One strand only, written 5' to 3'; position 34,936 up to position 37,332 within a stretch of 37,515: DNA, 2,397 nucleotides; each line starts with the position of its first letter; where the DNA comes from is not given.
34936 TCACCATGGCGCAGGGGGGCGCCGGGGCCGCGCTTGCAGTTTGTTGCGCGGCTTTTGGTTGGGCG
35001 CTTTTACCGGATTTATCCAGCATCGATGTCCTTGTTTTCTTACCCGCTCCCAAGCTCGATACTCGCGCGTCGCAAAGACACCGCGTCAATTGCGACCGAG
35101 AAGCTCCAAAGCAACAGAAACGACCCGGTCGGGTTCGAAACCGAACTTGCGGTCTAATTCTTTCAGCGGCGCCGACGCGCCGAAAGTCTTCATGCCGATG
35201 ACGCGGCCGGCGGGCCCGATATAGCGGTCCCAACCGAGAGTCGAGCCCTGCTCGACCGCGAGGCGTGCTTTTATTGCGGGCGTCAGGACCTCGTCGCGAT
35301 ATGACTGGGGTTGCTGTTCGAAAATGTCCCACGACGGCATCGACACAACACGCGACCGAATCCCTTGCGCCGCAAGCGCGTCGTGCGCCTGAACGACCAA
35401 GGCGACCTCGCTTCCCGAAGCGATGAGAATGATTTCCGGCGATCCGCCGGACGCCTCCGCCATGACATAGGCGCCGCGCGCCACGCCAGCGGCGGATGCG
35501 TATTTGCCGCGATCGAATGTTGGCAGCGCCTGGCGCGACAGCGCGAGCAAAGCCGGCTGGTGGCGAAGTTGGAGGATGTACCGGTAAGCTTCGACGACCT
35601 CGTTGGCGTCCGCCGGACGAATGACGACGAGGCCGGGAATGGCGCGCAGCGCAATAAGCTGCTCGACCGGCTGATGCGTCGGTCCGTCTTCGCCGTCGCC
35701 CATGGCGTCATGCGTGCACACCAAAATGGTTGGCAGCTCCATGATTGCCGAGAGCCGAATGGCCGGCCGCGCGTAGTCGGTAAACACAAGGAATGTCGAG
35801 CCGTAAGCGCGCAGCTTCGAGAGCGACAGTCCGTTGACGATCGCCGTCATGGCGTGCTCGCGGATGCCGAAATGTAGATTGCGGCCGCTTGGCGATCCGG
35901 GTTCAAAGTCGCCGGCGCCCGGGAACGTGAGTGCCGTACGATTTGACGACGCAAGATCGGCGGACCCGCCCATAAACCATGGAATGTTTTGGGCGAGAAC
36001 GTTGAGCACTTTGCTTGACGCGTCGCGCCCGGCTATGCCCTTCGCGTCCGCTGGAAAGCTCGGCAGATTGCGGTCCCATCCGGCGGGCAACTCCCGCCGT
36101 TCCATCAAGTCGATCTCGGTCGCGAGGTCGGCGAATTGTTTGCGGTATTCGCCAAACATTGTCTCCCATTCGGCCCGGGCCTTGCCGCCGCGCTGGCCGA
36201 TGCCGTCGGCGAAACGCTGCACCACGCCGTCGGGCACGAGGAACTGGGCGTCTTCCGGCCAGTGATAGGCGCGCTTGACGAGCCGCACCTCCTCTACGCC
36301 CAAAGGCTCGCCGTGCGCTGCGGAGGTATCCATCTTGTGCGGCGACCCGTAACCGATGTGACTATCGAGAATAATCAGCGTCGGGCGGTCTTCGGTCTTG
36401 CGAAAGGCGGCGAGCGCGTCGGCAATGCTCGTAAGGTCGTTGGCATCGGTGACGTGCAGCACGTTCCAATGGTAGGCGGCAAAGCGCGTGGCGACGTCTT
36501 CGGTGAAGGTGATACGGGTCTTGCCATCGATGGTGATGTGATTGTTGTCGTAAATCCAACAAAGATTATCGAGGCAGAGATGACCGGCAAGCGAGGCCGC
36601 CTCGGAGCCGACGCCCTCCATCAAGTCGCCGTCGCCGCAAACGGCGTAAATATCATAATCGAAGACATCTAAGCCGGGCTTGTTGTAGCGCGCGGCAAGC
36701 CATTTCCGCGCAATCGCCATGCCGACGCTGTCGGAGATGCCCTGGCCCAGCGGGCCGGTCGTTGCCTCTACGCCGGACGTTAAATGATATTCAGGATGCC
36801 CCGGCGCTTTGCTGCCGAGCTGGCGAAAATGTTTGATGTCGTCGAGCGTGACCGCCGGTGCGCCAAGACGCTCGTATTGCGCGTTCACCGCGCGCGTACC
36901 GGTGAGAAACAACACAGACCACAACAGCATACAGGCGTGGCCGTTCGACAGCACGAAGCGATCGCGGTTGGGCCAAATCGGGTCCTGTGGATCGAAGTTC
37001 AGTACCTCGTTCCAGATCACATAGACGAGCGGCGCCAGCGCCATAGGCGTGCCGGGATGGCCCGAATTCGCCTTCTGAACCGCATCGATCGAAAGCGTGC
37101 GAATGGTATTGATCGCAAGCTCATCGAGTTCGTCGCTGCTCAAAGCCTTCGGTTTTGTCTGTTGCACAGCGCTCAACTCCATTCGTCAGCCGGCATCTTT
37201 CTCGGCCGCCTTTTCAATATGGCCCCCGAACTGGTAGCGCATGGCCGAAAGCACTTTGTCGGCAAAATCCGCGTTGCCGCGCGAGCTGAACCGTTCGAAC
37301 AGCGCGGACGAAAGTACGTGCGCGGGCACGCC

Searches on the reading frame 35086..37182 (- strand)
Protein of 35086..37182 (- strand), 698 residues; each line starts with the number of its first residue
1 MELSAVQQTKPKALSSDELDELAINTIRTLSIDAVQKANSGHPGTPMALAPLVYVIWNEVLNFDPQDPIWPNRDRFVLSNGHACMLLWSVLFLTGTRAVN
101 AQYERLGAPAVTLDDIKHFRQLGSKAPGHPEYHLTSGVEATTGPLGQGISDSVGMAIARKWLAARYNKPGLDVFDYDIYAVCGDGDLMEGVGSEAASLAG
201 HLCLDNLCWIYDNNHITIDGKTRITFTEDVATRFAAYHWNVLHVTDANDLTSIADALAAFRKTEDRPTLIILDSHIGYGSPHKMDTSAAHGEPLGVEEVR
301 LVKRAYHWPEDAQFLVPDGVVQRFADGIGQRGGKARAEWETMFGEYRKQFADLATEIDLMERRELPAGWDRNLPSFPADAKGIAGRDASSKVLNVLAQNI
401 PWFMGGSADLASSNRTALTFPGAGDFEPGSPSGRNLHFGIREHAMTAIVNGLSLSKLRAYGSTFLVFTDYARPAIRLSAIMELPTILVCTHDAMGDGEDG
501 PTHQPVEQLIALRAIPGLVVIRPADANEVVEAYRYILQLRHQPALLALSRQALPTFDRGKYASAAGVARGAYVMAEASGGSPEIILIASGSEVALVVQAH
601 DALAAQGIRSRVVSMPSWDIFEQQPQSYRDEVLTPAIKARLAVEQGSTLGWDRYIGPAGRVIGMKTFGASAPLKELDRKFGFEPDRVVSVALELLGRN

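Call 13: search_protein_families(library=pfam, proteins=[window:35086-37182:-], max_evalue=0.00001)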
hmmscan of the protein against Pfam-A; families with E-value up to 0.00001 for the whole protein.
window:35086-37182:- (698 aa): 4 families
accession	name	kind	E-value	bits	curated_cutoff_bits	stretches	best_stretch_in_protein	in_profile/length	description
PF00456.26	Transketolase_N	-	1.7e-125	418.9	22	1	20-366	2-334/334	Transketolase, thiamine diphosphate binding domain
PF02779.29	Transket_pyr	-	3.4e-44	151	27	1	382-554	2-173/174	Transketolase, pyrimidine binding domain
PF22613.1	Transketolase_C_1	-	1.9e-41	141.3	27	1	570-682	1-112/113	Transketolase-like TK C-terminal domain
PF02780.25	Transketolase_C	-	6.5e-08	33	25.9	1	581-687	9-124/124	Transketolase, C-terminal domain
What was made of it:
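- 31117..37182 (-): Context: the rest of the cluster, in transcription order tkt, zwf, Cof-type HAD phosphatase, pgl, rpe. Pfam hits in call 13.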
